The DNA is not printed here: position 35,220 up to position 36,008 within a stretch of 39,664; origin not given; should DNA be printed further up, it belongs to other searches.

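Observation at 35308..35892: GC-rich, fully self-contained single-gene cassette wedged between ddl and murF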

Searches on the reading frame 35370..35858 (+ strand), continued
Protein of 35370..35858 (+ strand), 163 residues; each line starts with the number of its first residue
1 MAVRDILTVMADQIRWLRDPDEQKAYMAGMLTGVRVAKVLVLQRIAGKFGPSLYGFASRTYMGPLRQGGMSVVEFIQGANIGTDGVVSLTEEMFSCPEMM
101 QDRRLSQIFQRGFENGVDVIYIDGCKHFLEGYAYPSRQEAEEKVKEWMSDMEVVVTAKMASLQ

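Call 63: fold_search(model_id=the predicted structure, library=viral)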
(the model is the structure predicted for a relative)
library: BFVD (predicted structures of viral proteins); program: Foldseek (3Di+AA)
matches with E <= 10: 41; with E <= 0.001: 0
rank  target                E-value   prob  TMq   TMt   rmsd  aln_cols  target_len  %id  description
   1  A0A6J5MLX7            1.4e+00  0.09  0.22  0.09  11.9       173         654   12  Uncharacterized protein [uncultured Caudovirales phage]
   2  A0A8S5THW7            1.4e+00  0.07  0.20  0.18  18.8       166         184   14  Uncharacterized protein [Siphoviridae sp. ct6Ob18]
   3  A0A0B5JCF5            2.3e+00  0.03  0.16  0.07  17.6       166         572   15  Uncharacterized protein [Pandoravirus inopinatum]
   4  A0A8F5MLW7            3.1e+00  0.03  0.18  0.08  15.2       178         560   14  RNA-dependent RNA polymerase [Grapevine-associated mitovirus 1]
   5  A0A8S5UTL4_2          3.5e+00  0.03  0.19  0.05  19.2       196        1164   12  Morphogenesis protein 1 hydrolase [Myoviridae sp. ctYA416]
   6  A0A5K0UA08            4.0e+00  0.07  0.20  0.08  11.8        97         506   14  Uncharacterized protein [Yasminevirus sp. GU-2018]
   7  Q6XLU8                4.0e+00  0.04  0.18  0.18  12.2       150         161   11  FirrV-1-H2 [Feldmannia irregularis virus a]
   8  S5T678                4.2e+00  0.06  0.24  0.13  18.9       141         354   12  (no name in the UniProt tables at hand)
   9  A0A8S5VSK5            4.4e+00  0.04  0.25  0.18  14.3       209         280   10  (no name in the UniProt tables at hand)
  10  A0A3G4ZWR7            4.6e+00  0.02  0.20  0.12  18.2       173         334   13  Uncharacterized protein [Faunusvirus sp.]
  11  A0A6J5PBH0            5.4e+00  0.08  0.30  0.17  11.2       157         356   11  Uncharacterized protein [uncultured Caudovirales phage]
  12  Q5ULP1                5.4e+00  0.05  0.26  0.30  13.1       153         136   13  Orf73 [Lactobacillus phage LP65]
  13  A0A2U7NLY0            5.4e+00  0.04  0.25  0.21  15.6       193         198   11  Uncharacterized protein [Pseudomonas phage PspYZU05]
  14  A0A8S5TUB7            5.4e+00  0.03  0.19  0.14  17.1       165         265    9  Uncharacterized protein [Siphoviridae sp. ctWT735]
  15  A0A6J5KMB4            5.4e+00  0.03  0.21  0.11  21.3       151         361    9  Uncharacterized protein [uncultured Caudovirales phage]
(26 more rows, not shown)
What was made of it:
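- BFVD Foldseek found nothing (call 63).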

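Call 75: search_protein_families(library=ncbifam, alignment_id=A1, max_evalue=1)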
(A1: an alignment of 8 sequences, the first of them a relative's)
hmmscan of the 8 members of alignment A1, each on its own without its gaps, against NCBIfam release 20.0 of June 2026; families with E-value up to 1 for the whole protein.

A. member 1, P0001 (163 aa): 0 families

B. families by the number of members that match (of 8 scanned): 2 families
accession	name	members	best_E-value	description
NF008865.0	PRK11898.1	1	0.12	prephenate dehydratase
NF007030.0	PRK09496.1-1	1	0.23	Trk system potassium transporter TrkA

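Call 76: search_protein_families(library=padloc, alignment_id=A1, max_evalue=1)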
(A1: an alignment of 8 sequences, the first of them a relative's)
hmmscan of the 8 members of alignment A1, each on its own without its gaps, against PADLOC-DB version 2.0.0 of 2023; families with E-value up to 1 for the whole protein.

A. member 1, P0001 (163 aa): 0 families

B. families by the number of members that match (of 8 scanned): 0 families

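Call 80: find_related_loci(query=P0003, collection=viral_contigs, flank=8000)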
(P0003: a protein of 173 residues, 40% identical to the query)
Query P0003 (173 aa) in viral_contigs; peptide patterns used: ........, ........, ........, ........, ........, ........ (x = any residue, [..] = any of these).
7 stretches matched a pattern, but none encodes a relative of the query by tblastn (E <= 1e-3).

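Call 81: find_related_loci(query=P0004, collection=viral_contigs, flank=8000)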
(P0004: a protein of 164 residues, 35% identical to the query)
Query P0004 (164 aa) in viral_contigs; peptide patterns used: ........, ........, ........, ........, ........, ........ (x = any residue, [..] = any of these).
5 stretches matched a pattern, but none encodes a relative of the query by tblastn (E <= 1e-3).

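Call 82: find_related_loci(query=P0005, collection=viral_contigs, flank=8000)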
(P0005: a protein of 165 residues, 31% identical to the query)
Query P0005 (165 aa) in viral_contigs; peptide patterns used: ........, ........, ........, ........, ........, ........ (x = any residue, [..] = any of these).
2 stretches matched a pattern, but none encodes a relative of the query by tblastn (E <= 1e-3).

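Call 83: find_related_loci(query=P0008, collection=viral_contigs, flank=8000)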
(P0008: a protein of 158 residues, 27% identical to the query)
Query P0008 (158 aa) in viral_contigs; peptide patterns used: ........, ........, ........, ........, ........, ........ (x = any residue, [..] = any of these).
3 stretches matched a pattern, but none encodes a relative of the query by tblastn (E <= 1e-3).

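Call 87: search_solved_structures(query=L166:712-1890:+, max_evalue=0.1)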
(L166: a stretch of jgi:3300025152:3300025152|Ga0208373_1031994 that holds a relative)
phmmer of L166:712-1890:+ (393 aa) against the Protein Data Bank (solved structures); distinct sequences matched with E-value up to 0.1: 0.

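Call 89: search_solved_structures(query=L171:1916-2572:+, max_evalue=0.1)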
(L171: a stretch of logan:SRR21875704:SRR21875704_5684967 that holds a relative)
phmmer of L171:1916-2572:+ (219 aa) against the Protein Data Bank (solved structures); distinct sequences matched with E-value up to 0.1: 0.
